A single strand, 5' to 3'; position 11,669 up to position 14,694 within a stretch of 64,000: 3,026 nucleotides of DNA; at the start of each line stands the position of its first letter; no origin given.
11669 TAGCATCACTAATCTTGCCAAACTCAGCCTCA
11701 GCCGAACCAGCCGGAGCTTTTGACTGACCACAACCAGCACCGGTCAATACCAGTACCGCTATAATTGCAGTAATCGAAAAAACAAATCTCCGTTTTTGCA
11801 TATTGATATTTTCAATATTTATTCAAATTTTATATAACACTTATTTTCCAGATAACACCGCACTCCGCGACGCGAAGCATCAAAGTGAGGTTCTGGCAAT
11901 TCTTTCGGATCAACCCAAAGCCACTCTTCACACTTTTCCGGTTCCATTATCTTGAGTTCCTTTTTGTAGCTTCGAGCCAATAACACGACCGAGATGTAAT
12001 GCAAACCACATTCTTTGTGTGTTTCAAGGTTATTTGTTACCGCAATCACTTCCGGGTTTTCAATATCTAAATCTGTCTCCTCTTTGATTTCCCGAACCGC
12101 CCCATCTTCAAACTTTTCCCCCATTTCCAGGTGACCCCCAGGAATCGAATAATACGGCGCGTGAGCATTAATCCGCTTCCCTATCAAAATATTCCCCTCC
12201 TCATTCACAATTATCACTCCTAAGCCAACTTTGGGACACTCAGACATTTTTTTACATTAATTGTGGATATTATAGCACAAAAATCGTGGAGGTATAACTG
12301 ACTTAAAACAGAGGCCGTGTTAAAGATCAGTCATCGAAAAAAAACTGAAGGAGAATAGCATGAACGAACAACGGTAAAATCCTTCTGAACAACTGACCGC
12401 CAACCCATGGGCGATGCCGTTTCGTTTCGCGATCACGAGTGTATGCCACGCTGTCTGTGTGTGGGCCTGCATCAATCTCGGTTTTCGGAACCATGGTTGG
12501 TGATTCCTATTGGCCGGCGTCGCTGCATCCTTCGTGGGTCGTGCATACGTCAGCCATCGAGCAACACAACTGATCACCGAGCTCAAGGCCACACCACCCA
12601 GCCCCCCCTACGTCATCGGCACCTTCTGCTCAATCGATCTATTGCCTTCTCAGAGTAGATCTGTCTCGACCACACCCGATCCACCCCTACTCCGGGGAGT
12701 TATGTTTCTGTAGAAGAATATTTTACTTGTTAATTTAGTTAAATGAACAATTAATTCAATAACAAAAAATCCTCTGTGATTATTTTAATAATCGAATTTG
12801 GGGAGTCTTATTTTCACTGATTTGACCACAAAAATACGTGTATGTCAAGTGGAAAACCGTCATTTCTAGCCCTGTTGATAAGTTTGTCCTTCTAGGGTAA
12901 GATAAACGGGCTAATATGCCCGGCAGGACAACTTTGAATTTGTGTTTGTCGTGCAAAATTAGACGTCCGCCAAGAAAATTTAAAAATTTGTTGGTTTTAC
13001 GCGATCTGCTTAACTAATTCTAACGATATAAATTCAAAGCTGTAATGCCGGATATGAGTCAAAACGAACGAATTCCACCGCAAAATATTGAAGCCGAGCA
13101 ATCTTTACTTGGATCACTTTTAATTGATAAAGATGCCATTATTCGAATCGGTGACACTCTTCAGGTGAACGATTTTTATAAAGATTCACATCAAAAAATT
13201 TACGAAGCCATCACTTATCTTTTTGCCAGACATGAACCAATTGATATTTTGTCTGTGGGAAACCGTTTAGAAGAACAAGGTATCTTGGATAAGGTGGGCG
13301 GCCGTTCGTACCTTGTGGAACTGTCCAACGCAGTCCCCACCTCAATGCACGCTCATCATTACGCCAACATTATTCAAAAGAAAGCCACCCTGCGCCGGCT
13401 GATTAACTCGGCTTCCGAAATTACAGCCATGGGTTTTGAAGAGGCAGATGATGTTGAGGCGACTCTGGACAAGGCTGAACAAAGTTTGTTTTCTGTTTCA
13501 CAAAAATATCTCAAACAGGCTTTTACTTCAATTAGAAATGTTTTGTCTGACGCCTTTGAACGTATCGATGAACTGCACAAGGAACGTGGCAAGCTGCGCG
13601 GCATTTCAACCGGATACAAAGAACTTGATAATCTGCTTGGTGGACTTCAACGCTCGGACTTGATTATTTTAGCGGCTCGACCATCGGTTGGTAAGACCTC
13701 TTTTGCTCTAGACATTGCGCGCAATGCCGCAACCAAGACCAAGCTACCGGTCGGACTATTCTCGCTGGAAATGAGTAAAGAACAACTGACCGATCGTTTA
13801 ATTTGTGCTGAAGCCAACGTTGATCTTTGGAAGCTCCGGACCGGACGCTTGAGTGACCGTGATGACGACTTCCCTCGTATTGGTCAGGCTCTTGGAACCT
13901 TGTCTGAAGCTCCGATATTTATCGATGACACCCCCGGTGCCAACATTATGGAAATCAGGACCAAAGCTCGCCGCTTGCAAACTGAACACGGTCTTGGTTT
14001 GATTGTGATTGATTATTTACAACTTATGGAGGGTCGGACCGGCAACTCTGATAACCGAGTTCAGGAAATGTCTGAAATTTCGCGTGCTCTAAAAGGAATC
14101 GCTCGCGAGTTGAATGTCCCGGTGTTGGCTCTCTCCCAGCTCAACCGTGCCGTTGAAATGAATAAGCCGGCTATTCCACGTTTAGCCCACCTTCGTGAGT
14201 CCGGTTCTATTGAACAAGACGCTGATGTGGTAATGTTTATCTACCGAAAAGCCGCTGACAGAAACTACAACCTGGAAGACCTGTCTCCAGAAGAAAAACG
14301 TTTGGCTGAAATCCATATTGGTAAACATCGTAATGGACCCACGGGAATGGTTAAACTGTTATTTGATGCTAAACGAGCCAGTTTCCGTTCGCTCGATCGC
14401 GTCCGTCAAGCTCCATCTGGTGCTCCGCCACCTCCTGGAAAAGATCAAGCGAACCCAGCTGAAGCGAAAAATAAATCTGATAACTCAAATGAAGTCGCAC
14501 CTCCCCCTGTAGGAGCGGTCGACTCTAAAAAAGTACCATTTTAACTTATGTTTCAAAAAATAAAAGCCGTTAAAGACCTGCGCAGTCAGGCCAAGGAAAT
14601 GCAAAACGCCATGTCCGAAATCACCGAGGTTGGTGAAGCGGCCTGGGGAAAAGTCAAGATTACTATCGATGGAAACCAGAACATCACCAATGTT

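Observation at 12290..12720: GC-rich element B (and similar element D at 29640-30090): likely non-coding, possible structured RNAs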

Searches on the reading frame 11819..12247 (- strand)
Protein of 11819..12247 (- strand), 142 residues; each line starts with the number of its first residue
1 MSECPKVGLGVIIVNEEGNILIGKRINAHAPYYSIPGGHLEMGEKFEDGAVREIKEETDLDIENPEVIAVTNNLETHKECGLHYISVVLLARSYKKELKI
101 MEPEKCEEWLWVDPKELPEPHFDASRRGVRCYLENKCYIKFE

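Call 16: find_encoding_contigs(protein=window:11819-12247:-, flank=6000, max_places=10)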
Protein window:11819-12247:- (142 aa): no gene with exactly this product is on record in the collection.

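Call 22: search_protein_families(library=pfam, proteins=[window:11819-12247:-])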
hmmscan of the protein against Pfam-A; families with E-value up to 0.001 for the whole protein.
window:11819-12247:- (142 aa): 2 families
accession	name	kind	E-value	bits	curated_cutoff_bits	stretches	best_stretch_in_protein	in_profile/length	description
PF00293.34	NUDIX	-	2.2e-21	76.7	21.1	1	7-124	4-126/134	NUDIX domain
PF14815.12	NUDIX_4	-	0.00017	21.8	35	1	12-119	4-100/113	NUDIX domain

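Call 23: find_related_loci(query=window:11819-12247:-, collection=metagenome_contigs, flank=6000)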
Query window:11819-12247:- (142 aa) in metagenome_contigs; peptide patterns used: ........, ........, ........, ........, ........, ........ (x = any residue, [..] = any of these).
541 stretches matched a pattern; 342 encode a relative of the query (tblastn E <= 1e-3); the best 80 are kept; 80 distinct loci.
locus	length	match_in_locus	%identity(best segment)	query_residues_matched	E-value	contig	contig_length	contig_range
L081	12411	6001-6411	72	5-141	6e-66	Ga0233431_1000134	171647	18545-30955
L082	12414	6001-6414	70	1-138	1e-65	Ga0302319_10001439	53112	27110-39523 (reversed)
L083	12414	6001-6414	70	1-138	1e-65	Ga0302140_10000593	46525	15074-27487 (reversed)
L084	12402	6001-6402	72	5-138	1e-65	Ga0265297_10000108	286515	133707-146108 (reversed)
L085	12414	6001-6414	70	1-138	1e-65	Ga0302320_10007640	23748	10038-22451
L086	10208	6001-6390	74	5-134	6e-65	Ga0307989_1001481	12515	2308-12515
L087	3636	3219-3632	71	1-138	1e-64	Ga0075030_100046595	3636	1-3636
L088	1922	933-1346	69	5-142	3e-66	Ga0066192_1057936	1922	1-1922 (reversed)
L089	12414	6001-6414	70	1-138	1e-63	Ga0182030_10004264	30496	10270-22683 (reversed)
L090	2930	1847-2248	72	5-138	1e-63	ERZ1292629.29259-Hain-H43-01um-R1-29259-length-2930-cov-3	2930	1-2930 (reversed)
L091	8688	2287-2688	71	5-138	9e-62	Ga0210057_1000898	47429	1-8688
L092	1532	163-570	69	3-138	1e-63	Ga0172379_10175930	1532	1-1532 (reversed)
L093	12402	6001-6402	69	5-138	7e-61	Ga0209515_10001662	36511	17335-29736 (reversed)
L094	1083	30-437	68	5-140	7e-64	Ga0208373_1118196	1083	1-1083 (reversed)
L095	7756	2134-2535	67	5-138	7e-60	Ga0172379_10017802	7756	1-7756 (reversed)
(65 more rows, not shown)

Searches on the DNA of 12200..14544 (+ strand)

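Call 8: search_rna_families(source=window, start=12200, end=13100, threshold=evalue, max_evalue=10, show_alignments=3)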
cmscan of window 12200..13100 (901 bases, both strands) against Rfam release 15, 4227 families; matches with E-value up to 10: 5.
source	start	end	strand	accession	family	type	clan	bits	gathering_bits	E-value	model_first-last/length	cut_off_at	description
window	12920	13053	+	RF03601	MIR7993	Gene; miRNA;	-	25.8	100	0.033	1-138/138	no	MIR7993 microRNA precursor family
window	12760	12817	-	RF03055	RAGATH-30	Gene; sRNA;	-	21.8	59.5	0.14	1-59/59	no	RAGATH-30 RNA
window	12922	13048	+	RF00812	mir-83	Gene; miRNA;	-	19.4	44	1.2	1-84/84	no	mir-83 microRNA precursor family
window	12916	13055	+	RF04147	MIR6224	Gene; miRNA;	-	16.2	171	1.9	1-176/176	no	MIR6224 microRNA precursor family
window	12325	12348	-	RF00039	DicF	Gene; antisense;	-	13.8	48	5.5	22-44/52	no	DicF RNA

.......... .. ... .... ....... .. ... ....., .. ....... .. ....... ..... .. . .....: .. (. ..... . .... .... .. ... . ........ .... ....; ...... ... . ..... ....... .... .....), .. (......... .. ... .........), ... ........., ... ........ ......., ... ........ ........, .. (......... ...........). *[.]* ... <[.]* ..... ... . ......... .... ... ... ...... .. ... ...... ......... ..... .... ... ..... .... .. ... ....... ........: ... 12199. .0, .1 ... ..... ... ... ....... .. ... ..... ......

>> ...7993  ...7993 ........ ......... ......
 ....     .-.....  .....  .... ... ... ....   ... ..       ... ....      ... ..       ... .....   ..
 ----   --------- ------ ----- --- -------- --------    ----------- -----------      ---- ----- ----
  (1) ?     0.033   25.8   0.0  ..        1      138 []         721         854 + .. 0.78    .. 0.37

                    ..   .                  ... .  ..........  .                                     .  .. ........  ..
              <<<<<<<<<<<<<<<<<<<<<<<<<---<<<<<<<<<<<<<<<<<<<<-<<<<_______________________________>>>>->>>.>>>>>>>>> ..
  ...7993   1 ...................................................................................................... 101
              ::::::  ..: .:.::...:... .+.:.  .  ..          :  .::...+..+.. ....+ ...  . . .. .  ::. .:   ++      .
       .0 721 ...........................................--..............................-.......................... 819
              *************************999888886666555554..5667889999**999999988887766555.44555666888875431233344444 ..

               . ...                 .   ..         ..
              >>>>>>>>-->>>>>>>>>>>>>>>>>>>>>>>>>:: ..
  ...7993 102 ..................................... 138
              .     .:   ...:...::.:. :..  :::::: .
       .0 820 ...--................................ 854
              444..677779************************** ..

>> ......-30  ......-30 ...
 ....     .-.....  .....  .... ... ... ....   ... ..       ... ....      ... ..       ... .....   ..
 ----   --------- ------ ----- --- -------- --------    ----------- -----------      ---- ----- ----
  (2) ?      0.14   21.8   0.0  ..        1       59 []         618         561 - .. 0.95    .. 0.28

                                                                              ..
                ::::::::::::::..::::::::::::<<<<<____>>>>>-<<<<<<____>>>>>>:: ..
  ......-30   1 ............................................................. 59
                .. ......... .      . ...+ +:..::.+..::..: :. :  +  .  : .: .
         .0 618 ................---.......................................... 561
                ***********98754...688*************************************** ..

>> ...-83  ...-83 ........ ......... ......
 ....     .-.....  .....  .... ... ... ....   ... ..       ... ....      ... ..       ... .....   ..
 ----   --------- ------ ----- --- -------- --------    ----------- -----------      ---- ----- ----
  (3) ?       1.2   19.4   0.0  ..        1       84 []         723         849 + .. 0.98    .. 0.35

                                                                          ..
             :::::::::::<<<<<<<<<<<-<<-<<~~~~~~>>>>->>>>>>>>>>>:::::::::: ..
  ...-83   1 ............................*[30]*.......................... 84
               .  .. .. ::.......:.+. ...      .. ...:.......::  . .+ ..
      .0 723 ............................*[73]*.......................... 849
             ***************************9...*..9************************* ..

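Call 29: search_dna_similar(query=window:12300-12730:+, collection=plasmids, mode=distant, max_evalue=1, max_rows=10)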
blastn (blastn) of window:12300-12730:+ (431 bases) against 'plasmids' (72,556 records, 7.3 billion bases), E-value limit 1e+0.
No match.

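Call 30: search_dna_similar(query=window:12300-12730:+, collection=phages, mode=distant, max_evalue=1, max_rows=10)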
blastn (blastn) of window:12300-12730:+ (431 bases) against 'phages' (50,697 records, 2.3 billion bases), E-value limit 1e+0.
No match.

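Call 32: search_rna_families(sources=[L001, L002, L003, L004, L005, L007, L008, L009, L012, L016, L020, L058], threshold=gathering)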
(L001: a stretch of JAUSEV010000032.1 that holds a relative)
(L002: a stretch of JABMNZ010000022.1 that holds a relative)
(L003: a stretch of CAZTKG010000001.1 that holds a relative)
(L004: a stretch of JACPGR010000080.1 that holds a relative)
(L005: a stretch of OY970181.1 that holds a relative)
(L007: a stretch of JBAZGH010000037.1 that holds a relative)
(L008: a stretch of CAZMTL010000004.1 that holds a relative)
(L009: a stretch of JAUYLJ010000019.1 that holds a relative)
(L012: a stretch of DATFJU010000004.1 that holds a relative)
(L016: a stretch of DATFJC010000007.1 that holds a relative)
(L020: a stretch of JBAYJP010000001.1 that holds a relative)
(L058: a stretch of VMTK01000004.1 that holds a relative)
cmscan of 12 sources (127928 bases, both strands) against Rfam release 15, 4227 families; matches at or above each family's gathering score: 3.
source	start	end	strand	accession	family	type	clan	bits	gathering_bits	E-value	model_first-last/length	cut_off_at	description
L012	3051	3124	-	RF00005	tRNA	Gene; tRNA;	CL00001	73.1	29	8.8e-14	1-71/71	no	tRNA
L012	3137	3209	-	RF00005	tRNA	Gene; tRNA;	CL00001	72.9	29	1e-13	1-71/71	no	tRNA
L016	4605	4677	-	RF00005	tRNA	Gene; tRNA;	CL00001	68.3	29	1.9e-12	1-71/71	no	tRNA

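Call 64: search_rna_families(source=window, start=12275, end=12720, threshold=evalue, max_evalue=10)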
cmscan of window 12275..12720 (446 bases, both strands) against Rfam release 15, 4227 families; matches with E-value up to 10: 1.
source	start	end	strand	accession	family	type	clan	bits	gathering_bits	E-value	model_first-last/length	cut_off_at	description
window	12325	12348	-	RF00039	DicF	Gene; antisense;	-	13.8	48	2.7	22-44/52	no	DicF RNA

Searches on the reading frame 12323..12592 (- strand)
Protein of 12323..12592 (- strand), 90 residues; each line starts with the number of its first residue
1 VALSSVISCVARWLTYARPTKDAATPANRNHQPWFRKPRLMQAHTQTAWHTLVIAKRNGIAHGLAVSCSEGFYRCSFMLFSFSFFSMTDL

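Call 85: search_protein_families(library=pfam, proteins=[window:12323-12592:-], max_evalue=1)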
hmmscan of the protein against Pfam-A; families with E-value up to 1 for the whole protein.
window:12323-12592:- (90 aa): 0 families

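Call 86: search_protein_families(library=phrogs, proteins=[window:12323-12592:-], max_evalue=1)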
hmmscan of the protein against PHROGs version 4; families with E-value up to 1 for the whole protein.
window:12323-12592:- (90 aa): 0 families
